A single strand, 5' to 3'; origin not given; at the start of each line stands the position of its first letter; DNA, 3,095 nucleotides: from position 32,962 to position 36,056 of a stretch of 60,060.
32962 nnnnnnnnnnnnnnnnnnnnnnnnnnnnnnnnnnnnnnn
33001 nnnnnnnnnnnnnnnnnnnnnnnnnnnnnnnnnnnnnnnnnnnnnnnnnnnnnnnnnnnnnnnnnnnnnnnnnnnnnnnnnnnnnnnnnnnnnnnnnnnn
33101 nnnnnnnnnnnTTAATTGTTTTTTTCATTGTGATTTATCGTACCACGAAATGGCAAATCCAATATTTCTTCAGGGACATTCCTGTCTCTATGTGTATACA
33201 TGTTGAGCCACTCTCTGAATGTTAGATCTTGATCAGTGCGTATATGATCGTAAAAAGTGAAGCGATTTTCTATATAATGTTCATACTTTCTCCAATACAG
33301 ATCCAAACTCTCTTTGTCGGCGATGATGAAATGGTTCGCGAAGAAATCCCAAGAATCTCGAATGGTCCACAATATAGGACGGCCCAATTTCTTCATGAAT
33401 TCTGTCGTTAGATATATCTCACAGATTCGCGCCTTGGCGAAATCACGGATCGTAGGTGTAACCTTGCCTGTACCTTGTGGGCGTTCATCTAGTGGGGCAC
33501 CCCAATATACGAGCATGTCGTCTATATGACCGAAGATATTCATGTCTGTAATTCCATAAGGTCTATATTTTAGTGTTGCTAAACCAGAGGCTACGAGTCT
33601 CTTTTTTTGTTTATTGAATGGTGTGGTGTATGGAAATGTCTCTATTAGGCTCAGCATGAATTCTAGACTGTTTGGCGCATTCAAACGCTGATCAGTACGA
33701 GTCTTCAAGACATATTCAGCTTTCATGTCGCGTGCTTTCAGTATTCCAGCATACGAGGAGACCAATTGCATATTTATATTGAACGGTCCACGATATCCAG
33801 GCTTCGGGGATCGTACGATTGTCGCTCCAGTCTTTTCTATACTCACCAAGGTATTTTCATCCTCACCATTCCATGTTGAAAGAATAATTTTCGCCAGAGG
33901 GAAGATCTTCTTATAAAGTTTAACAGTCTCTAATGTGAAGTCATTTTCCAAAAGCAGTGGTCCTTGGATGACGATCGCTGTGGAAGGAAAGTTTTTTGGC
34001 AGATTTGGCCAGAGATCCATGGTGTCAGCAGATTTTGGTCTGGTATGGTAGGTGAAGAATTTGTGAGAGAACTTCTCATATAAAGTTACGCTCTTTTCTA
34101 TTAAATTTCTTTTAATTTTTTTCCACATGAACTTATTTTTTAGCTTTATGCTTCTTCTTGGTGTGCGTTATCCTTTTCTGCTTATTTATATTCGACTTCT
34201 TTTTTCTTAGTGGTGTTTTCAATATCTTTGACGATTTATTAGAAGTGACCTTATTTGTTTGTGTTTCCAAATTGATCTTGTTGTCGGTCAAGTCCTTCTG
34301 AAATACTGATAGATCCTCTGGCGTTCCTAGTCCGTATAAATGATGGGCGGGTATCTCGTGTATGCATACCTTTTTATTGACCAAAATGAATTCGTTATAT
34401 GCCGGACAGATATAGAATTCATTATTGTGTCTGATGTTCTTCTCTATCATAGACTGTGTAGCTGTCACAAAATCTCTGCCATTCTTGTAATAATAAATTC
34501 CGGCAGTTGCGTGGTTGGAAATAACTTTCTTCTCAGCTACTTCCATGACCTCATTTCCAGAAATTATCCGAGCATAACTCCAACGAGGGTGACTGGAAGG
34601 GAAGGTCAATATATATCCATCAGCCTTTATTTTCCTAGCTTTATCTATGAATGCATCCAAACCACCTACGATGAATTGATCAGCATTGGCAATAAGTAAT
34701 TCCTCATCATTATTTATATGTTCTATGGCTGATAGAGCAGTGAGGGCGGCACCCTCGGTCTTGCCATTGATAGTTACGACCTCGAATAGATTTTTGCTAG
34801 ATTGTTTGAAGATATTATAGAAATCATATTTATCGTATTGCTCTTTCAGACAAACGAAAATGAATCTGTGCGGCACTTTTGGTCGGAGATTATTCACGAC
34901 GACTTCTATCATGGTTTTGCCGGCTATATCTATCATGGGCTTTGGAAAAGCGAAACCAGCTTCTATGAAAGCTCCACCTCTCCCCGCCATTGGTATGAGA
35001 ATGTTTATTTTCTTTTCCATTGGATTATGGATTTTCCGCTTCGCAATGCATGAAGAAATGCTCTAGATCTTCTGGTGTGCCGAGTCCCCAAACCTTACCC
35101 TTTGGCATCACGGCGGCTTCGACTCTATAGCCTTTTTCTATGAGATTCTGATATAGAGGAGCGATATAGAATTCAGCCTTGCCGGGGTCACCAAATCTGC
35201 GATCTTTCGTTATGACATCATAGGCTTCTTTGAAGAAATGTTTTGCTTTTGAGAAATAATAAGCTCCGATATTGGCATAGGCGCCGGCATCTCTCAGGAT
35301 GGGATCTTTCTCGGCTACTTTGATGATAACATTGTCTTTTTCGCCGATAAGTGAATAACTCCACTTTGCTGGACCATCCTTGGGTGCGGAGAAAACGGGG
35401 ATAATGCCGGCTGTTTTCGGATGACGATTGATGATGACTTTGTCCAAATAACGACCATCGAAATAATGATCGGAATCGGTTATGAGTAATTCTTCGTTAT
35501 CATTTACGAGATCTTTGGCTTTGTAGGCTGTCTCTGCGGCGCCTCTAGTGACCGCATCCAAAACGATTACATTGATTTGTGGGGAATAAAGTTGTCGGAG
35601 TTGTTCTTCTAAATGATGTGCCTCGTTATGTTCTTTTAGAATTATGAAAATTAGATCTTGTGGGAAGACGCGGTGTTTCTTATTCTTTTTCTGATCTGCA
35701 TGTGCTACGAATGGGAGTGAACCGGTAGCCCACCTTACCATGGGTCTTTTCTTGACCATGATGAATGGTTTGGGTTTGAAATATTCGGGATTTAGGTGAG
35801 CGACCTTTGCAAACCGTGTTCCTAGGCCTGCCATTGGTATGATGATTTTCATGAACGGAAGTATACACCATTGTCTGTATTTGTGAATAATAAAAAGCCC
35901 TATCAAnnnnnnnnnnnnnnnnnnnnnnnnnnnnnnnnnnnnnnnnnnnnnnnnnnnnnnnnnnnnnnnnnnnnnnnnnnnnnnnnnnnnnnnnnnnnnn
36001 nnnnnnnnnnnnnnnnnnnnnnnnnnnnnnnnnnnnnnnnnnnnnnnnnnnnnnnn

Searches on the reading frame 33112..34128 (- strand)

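Call 3: search_protein_families(library=pfam, proteins=[window:33112-34128:-], max_evalue=0.01)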
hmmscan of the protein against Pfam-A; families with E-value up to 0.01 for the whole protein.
window:33112-34128:- (338 aa): 1 family
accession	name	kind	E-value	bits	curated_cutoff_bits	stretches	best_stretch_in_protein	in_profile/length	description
PF07507.16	WavE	-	1.3e-17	64.5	27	1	51-313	2-278/305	WavE lipopolysaccharide synthesis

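Call 4: search_protein_families(library=ncbifam, proteins=[window:33112-34128:-], max_evalue=0.01)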
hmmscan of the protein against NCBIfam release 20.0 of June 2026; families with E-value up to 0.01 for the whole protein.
window:33112-34128:- (338 aa): 0 families

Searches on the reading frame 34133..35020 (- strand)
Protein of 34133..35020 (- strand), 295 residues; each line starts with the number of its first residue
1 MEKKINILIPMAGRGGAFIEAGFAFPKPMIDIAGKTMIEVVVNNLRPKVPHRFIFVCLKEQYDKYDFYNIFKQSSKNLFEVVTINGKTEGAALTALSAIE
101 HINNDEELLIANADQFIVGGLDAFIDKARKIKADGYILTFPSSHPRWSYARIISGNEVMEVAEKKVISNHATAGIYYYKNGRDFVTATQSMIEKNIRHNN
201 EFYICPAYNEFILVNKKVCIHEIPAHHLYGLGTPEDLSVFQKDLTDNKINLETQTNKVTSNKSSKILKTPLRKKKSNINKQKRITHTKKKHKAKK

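Call 3: search_protein_families(library=pfam, proteins=[window:34133-35020:-], max_evalue=0.01)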
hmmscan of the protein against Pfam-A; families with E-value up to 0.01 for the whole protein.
window:34133-35020:- (295 aa): 2 families
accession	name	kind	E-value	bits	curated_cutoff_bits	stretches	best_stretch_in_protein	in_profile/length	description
PF00483.29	NTP_transferase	-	6.3e-10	39.5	21.2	1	24-199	19-199/245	Nucleotidyl transferase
PF12804.13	NTP_transf_3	-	0.0001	23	27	1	26-118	15-99/160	MobA-like NTP transferase domain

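Call 4: search_protein_families(library=ncbifam, proteins=[window:34133-35020:-], max_evalue=0.01)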
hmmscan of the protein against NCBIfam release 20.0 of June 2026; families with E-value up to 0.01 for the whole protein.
window:34133-35020:- (295 aa): 6 families
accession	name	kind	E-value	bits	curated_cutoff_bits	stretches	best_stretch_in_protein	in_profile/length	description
TIGR03992.1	Arch_glmU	subfamily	7.4e-13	48.1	292.1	1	10-181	6-171/393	bifunctional sugar-1-phosphate nucleotidylyltransferase/acetyltransferase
TIGR01208.1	rmlA_long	equivalog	1.8e-11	43.6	320.25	1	8-259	3-248/353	glucose-1-phosphate thymidylyltransferase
NF041173.1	Sug_nt_acttase_Thmprot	equivalog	6e-09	35.3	600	1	9-211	5-196/405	bifunctional sugar-1-phosphate nucleotidylyltransferase/acetyltransferase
TIGR01173.1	glmU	equivalog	3e-07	29.6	366.85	1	7-206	3-197/452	bifunctional UDP-N-acetylglucosamine diphosphorylase/glucosamine-1-phosphate N-acetyltransferase GlmU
NF041313.1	UDPGP_AglF_Halo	equivalog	0.0001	21.8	400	1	9-179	5-175/234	UTP--glucose-1-phosphate uridylyltransferase AglF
TIGR01099.1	galU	equivalog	0.0011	18.7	326.8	1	7-67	4-64/261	UTP--glucose-1-phosphate uridylyltransferase GalU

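Call 63: search_solved_structures(query=window:34133-35020:-, max_evalue=0.001)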
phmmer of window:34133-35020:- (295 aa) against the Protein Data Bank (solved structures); distinct sequences matched with E-value up to 0.001: 1.
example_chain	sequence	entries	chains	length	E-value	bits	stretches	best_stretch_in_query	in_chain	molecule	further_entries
4evw_A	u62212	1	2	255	3e-20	75.6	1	7-241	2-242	Nucleoside-diphosphate-sugar pyrophosphorylase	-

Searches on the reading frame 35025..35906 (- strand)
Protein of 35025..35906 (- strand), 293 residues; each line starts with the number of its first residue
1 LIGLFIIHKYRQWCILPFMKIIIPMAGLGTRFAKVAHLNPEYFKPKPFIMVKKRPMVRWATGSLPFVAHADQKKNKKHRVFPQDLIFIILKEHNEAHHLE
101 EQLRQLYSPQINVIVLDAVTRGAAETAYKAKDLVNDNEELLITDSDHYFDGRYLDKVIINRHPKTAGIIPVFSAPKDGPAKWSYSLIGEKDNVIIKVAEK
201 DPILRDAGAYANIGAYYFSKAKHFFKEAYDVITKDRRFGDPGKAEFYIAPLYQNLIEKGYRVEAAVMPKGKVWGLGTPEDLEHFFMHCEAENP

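Call 3: search_protein_families(library=pfam, proteins=[window:35025-35906:-], max_evalue=0.01)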
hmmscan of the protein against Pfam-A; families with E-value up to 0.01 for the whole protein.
window:35025-35906:- (293 aa): 2 families
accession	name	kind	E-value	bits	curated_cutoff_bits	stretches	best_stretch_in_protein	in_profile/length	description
PF00483.29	NTP_transferase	-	7.2e-09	36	21.2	1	85-282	49-236/245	Nucleotidyl transferase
PF16359.11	RcsD_ABL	-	0.0053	17.3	27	0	106-147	13-54/103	RcsD-ABL domain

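Call 4: search_protein_families(library=ncbifam, proteins=[window:35025-35906:-], max_evalue=0.01)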
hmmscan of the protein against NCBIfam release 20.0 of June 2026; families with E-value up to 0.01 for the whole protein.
window:35025-35906:- (293 aa): 2 families
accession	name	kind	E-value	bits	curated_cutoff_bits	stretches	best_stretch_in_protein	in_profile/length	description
TIGR01208.1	rmlA_long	equivalog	0.00062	18.8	320.25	1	20-281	1-227/353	glucose-1-phosphate thymidylyltransferase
TIGR01099.1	galU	equivalog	0.0018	17.9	326.8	1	19-180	2-165/261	UTP--glucose-1-phosphate uridylyltransferase GalU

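Call 64: search_solved_structures(query=window:35025-35906:-, max_evalue=0.001)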
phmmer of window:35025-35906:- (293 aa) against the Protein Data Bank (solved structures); distinct sequences matched with E-value up to 0.001: 1.
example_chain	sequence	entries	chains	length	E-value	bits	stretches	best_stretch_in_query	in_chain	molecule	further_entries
4evw_A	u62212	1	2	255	2.1e-12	50.1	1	85-285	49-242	Nucleoside-diphosphate-sugar pyrophosphorylase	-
